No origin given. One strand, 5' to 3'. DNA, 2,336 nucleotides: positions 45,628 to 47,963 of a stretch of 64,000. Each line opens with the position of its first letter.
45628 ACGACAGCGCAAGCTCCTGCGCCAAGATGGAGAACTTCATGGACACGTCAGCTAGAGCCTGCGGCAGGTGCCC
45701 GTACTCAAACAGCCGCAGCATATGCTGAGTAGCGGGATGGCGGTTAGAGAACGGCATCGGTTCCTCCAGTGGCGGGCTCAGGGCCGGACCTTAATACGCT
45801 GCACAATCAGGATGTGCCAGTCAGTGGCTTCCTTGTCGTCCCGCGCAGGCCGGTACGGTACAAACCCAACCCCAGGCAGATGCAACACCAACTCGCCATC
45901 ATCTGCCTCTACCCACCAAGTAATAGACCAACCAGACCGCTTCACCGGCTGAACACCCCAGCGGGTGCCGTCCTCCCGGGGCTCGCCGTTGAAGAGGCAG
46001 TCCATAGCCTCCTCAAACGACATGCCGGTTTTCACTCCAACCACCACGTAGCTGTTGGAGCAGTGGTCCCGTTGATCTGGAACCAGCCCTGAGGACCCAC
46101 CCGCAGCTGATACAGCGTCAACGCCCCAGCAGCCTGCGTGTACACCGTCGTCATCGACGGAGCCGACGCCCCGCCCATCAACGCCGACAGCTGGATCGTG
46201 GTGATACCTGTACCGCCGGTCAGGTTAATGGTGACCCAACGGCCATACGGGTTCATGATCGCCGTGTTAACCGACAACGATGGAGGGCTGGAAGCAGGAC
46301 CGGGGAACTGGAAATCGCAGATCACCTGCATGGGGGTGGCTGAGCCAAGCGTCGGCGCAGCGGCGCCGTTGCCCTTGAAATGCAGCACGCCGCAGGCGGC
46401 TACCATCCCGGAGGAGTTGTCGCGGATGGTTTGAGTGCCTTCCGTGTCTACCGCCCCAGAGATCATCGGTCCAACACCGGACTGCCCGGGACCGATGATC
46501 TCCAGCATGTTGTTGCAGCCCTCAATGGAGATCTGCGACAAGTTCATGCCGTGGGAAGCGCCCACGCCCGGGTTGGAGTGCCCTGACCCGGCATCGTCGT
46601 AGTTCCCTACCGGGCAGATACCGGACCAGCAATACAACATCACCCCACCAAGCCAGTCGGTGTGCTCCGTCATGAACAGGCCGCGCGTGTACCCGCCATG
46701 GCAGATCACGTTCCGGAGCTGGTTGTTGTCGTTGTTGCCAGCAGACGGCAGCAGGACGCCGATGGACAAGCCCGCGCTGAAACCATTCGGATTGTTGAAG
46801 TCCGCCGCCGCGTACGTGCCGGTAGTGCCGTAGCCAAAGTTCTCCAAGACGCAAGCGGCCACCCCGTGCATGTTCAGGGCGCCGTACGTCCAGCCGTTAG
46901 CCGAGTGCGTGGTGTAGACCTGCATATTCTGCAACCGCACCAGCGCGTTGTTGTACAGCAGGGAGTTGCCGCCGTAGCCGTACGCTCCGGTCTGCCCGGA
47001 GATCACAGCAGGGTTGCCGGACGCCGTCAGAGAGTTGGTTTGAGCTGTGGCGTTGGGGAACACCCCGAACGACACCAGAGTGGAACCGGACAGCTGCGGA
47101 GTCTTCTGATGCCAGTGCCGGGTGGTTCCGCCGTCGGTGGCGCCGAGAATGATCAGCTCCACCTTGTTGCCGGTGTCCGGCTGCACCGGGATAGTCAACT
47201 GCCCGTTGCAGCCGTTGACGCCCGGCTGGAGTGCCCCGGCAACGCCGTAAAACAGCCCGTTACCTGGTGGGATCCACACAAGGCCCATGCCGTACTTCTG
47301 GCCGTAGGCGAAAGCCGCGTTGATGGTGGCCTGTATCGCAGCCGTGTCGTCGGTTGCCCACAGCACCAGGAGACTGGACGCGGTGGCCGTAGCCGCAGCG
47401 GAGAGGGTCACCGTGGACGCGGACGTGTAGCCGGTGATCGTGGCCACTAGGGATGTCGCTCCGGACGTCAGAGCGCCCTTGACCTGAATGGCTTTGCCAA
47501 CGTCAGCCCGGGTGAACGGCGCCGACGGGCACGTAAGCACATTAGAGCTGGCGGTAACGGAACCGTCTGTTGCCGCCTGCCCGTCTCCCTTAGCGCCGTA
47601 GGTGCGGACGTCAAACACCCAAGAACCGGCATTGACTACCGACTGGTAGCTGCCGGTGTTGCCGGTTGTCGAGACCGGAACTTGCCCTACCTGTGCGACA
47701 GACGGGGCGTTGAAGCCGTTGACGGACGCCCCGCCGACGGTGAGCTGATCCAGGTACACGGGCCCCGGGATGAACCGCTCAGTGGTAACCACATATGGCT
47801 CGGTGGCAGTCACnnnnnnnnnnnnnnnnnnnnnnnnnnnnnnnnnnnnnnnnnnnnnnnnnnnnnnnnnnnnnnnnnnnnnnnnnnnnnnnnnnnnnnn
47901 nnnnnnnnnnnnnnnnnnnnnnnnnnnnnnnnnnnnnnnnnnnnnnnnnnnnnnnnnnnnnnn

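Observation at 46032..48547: Second beta-helix protein with the same design: a 224-aa gene and a 593-aa beta-helix gene share a different N-terminal domain, sitting right after the portal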

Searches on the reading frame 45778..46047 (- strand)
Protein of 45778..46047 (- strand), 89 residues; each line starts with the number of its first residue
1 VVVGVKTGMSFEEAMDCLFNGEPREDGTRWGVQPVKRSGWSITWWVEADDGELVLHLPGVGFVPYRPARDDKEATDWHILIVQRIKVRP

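Call 53: search_protein_families(library=pfam, proteins=[window:45778-46047:-], max_evalue=0.05)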
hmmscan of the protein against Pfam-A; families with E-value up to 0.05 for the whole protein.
window:45778-46047:- (89 aa): 1 family
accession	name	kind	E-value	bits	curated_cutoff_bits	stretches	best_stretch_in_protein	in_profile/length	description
PF11195.14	Tad2-like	-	0.00072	20.5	25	1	9-79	1-72/73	Thoeris anti-defense 2-like domain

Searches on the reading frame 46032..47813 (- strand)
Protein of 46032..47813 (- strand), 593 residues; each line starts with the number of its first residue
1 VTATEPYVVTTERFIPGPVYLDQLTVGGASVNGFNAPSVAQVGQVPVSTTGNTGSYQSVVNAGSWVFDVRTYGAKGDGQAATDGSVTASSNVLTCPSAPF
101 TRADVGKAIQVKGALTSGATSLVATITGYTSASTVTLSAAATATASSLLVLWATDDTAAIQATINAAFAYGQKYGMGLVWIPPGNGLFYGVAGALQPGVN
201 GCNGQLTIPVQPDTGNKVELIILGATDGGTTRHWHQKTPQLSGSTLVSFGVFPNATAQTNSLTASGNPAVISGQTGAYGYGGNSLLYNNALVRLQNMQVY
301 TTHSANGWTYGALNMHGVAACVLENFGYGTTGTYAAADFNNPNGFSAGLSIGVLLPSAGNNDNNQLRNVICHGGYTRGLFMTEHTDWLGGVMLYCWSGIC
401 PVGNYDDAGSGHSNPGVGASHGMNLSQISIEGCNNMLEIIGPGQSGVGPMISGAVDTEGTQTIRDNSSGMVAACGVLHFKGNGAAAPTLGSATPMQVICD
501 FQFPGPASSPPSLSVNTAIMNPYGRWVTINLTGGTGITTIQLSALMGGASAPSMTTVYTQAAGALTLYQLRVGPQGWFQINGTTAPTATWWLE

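Call 10: search_protein_families(library=pfam, proteins=[window:46032-47813:-], max_evalue=0.01)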
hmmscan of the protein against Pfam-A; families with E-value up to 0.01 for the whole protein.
window:46032-47813:- (593 aa): 1 family
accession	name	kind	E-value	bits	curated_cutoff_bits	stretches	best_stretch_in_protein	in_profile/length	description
PF12708.12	Pect-lyase_RHGA_epim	-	0.0086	16.3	27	0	153-185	14-43/213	Rhamnogalacturonase A/epimerase, pectate lyase-like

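Call 11: search_protein_families(library=phrogs, proteins=[window:46032-47813:-], max_evalue=0.01)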
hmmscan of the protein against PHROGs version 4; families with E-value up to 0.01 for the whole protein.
window:46032-47813:- (593 aa): 1 family
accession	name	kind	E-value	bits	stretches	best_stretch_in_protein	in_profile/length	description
phrog_32881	-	moron, auxiliary metabolic gene and host takeover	1.1e-13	51.4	1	68-166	126-223/690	pectin lyase activity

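Call 12: search_dna_similar(query=window:46032-47813:-, collection=phages, mode=protein, max_rows=30)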
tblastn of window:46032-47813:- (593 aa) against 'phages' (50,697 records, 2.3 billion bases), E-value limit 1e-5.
Records with a match: 1; places in all: 1; records where one place covers at least 80% of the query: 0.
Best place of each record, by identity: <60% 1.
By first word of the organism name: Streptomyces 1.
By host as written in the record: Streptomyces scabiei RL-34 1.
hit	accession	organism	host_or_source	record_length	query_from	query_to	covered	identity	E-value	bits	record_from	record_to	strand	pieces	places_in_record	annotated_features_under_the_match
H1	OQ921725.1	Streptomyces phage Frankenweenie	Streptomyces scabiei RL-34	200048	37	481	75%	43.7%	3e-75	267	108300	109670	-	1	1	167: minor tail protein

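Call 15: get_annotated_region(hit=H1, flank=8000)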
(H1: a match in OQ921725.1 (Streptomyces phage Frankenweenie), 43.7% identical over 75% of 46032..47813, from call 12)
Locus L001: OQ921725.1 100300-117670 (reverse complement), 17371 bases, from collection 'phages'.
description: Streptomyces phage Frankenweenie, complete genome.
organism: Streptomyces phage Frankenweenie (NCBI taxid 2969429)
taxonomy: Viruses; Duplodnaviria; Heunggongvirae; Uroviricota; Caudoviricetes
host: Streptomyces scabiei RL-34; source: soil; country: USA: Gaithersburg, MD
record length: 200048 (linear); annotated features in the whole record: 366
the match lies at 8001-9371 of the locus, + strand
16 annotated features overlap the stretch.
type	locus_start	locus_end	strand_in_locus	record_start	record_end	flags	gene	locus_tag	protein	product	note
CDS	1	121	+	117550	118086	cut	180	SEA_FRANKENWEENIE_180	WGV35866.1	hypothetical protein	-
CDS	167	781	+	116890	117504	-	179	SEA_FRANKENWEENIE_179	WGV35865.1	hypothetical protein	-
CDS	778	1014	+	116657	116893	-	178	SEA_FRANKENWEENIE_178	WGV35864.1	hypothetical protein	-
CDS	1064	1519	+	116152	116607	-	177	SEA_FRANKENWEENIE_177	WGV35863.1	hypothetical protein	-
CDS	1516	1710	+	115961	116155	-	176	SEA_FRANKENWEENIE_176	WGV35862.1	hypothetical protein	-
CDS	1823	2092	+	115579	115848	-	175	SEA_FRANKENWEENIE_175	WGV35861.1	hypothetical protein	-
CDS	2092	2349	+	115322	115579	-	174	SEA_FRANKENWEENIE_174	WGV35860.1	hypothetical protein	-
CDS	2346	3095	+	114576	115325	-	173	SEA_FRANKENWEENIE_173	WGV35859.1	hypothetical protein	-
CDS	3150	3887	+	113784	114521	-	172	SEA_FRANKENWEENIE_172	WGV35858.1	hypothetical protein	-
CDS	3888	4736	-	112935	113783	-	171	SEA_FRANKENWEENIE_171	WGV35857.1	glycosyltransferase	-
CDS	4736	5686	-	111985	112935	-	170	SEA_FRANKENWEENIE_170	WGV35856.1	UDP-glucose dehydrogenase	-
CDS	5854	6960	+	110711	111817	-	169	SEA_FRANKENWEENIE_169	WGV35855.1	minor tail protein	-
CDS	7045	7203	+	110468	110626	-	168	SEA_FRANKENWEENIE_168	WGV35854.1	hypothetical protein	-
CDS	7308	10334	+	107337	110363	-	167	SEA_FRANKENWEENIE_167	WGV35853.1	minor tail protein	-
CDS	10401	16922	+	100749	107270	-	166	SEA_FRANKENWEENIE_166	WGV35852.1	minor tail protein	-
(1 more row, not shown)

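Call 23: find_homologous_proteins(query=window:46032-47813:-)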
Query window:46032-47813:- (593 aa): 275 proteins with E <= 0.001 among 8000 candidates; the best 120 are listed.
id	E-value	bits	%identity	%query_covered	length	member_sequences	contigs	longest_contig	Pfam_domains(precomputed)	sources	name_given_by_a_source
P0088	0.0e+0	1323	100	100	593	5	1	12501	-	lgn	-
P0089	0.0e+0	1073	81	100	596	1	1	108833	-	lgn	-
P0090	4.3e-282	955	76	94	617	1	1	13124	-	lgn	-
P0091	4.3e-272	922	73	94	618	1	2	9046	-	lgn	-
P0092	3.0e-267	906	71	100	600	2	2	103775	-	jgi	jgi:hypothetical protein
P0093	8.4e-264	895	70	100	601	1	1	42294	-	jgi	jgi:hypothetical protein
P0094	1.6e-263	894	72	96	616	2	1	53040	-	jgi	jgi:hypothetical protein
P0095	5.3e-262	889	70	100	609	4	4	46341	-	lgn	-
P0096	1.3e-260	884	70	94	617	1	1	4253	-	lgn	-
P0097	1.5e-260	884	70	95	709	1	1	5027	-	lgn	-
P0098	2.5e-259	880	69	100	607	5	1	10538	-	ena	-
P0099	6.8e-259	878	69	100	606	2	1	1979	-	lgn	-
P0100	7.2e-259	878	69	94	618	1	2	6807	-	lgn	-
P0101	1.0e-258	878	69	100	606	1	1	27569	-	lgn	-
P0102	5.5e-258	875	69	100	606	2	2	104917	-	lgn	-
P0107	2.3e-253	860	68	94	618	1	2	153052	-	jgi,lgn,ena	-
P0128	2.4e-239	814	66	96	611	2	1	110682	-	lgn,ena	-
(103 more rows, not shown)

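Call 39: predict_structure(alignment_id=A2)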
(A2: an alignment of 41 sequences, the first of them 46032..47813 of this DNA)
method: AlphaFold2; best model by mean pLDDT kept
length: 593 residues; sequences in the alignment: 41
mean_pLDDT: 86.4   pTM: 0.84
mean pLDDT of the five models: 86.4, 86.0, 85.1, 84.2, 84.2
residues with pLDDT >= 90: 396; 70-90: 110; 50-70: 52; < 50: 35
segments of 3 or more residues with pLDDT < 50: 1-32
pLDDT, mean of each block of 10 residues (from residue 1): 33 35 36 56 57 58 82 95 96 98 98 88 97 98 95 98 97 95 93 83 92 90 89 76 93 93 91 80 73 96 95 93 96 89 93 88 92 95 92 95 78 62 92 93 88 87 91 93 81 93 90 95 94 95 94 96 94 96 96 95
secondary structure, 60 per line:
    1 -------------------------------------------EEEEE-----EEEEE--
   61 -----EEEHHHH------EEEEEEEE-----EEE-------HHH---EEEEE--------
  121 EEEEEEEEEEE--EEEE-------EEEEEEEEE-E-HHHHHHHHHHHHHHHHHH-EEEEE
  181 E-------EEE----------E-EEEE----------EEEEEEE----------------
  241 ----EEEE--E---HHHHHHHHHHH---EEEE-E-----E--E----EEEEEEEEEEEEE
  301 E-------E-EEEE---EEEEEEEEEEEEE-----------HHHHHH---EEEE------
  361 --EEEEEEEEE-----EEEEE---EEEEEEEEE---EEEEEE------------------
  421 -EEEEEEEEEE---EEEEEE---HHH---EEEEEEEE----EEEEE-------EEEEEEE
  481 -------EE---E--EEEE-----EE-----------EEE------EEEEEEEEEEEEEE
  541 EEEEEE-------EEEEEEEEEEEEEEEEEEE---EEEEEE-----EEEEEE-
elements in order: E44-48 E54-58 E66-68 H69-72 E79-86 E92-94 E108-112 E121-131 E134-137 E145-153 H157-174 E176-181 E189-191 E204-207 E218-224 E245-248 H255-265 E269-272 E288-301 E311-314 E318-330 H342-347 E351-354 E363-371 E377-381 E385-393 E397-402 E422-431 E435-440 E450-457 E462-466 E474-480 E496-499 E518-520 E527-546 E554-572 E576-581 E587-592

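Call 43: fold_search(model_id=the predicted structure, library=pdb)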
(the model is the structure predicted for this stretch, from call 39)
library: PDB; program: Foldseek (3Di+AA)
matches with E <= 10: 786; with E <= 0.001: 10
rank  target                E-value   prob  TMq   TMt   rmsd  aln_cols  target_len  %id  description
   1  4ru4_B                2.4e-05  0.99  0.19  0.19  20.2       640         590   10  Crystal structure of the tailspike protein gp49 from Pseudomonas phage LKA1 (released 2015-11-18)
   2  9k4a_A                5.2e-05  0.99  0.20  0.18  18.3       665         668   11  Cryo-EM structure of depolymerase S2-4 from Klebsiella phage K64-1 (released 2026-03-25)
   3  9qrm_B                5.7e-05  0.97  0.19  0.19  15.1       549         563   11  X-ray structure of Kp32gp38 in complex with K21 pyr5 (released 2025-09-03)
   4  4y9v_A                1.3e-04  0.94  0.18  0.17  19.3       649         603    9  Gp54 tailspike of Acinetobacter baumannii bacteriophage AP22 in complex with A. baumannii capsular saccharide (released 2017-02-01)
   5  7w1c_C                2.1e-04  0.91  0.18  0.17  18.3       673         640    9  Crystal structure of Klebsiella pneumoniae K1 capsule-specific polysaccharide lyase in a P1 crystal form (released 2022-05-18)
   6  4ru5_A                3.0e-04  0.97  0.21  0.21  18.2       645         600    9  Crystal Structure of the Pseudomonas phage phi297 tailspike gp61 (released 2015-11-18)
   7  4ru5_C                4.2e-04  0.96  0.20  0.20  18.6       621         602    9  Crystal Structure of the Pseudomonas phage phi297 tailspike gp61 (released 2015-11-18)
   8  6tku                  4.6e-04  0.93  0.20  0.21  15.8       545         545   12  Crystal structure of a capsule-specific depolymerase produced by Klebsiella phage (released 2020-04-22)
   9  7w1d_D                7.2e-04  0.82  0.18  0.17  18.0       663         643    8  Crystal structure of Klebsiella pneumoniae K1 capsule-specific polysaccharide lyase in a C2 crystal form (released 2022-05-18)
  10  4mr0_B                1.0e-03  0.60  0.16  0.19  16.9       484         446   13  Crystal structure of PfbA, a surface adhesin of Streptococcus pneumoniae (released 2014-02-05)
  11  7w1c_A                1.0e-03  0.69  0.16  0.15  17.5       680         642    9  Crystal structure of Klebsiella pneumoniae K1 capsule-specific polysaccharide lyase in a P1 crystal form (released 2022-05-18)
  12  4xkv                  1.6e-03  0.84  0.22  0.22  15.6       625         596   10  Tailspike protein mutant D339N of E. coli bacteriophage HK620 (released 2016-01-20)
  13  7c7d_A                1.7e-03  0.99  0.29  0.32  10.6       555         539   12  Crystal structure of the catalytic unit of thermostable GH87 alpha-1,3-glucanase from Streptomyces thermodiastaticus s (released 2020-11-11)
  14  2vbk                  1.7e-03  0.51  0.17  0.18  16.0       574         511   11  NATIVE TAILSPIKE PROTEIN OF BACTERIOPHAGE SF6 (released 2008-04-01)
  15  5w5p                  1.8e-03  0.69  0.19  0.18  20.1       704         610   10  Crystal structure of Acinetobacter baumannii phage AM24 tailspike protein (released 2018-12-19)
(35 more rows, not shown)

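Call 70: find_encoding_contigs(protein=P0128, flank=10000, max_places=1)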
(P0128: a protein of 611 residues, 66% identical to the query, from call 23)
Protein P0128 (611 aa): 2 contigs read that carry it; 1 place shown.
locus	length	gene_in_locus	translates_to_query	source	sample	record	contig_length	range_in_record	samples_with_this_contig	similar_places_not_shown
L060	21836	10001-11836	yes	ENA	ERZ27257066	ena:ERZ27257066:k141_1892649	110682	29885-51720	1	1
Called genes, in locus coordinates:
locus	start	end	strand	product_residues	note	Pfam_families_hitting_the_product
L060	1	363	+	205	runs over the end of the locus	-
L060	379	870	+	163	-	PF13384:HTH_23 (faint), PF08281:Sigma70_r4_2 (weak)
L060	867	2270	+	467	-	PF04466:Terminase_3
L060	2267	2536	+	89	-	-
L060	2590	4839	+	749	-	PF04860:Phage_portal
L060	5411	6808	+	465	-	PF00574:CLP_protease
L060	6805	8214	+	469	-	PF05065:Phage_capsid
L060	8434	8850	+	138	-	-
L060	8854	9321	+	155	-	-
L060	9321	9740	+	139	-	-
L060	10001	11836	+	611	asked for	-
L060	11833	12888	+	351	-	-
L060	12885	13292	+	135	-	-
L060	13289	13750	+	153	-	-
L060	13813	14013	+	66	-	-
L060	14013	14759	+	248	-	-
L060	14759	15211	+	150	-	-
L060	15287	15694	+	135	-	-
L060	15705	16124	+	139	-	-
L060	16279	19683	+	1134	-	-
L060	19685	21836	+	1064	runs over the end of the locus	-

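Call 71: find_encoding_contigs(protein=P0107, flank=10000, max_places=1)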
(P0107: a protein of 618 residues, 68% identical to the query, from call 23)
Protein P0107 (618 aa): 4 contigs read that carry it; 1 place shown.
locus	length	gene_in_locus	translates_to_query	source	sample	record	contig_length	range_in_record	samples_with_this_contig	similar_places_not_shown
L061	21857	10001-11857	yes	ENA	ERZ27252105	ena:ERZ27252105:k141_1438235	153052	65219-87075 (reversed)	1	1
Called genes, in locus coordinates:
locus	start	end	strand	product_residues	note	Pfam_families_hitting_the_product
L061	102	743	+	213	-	PF07638:Sigma70_ECF, PF04542:Sigma70_r2, PF08281:Sigma70_r4_2, PF04545:Sigma70_r4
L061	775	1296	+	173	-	PF18143:HAD_SAK_2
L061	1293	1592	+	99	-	-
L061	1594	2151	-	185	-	-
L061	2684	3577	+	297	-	PF13560:HTH_31, PF01381:HTH_3, PF19054:DUF5753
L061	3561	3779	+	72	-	PF04149:DUF397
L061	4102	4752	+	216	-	-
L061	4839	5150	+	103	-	-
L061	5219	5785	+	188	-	-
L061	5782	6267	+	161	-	-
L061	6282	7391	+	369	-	PF00041:fn3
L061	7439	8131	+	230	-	-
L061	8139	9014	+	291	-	-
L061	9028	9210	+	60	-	-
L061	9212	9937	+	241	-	-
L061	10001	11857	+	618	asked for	-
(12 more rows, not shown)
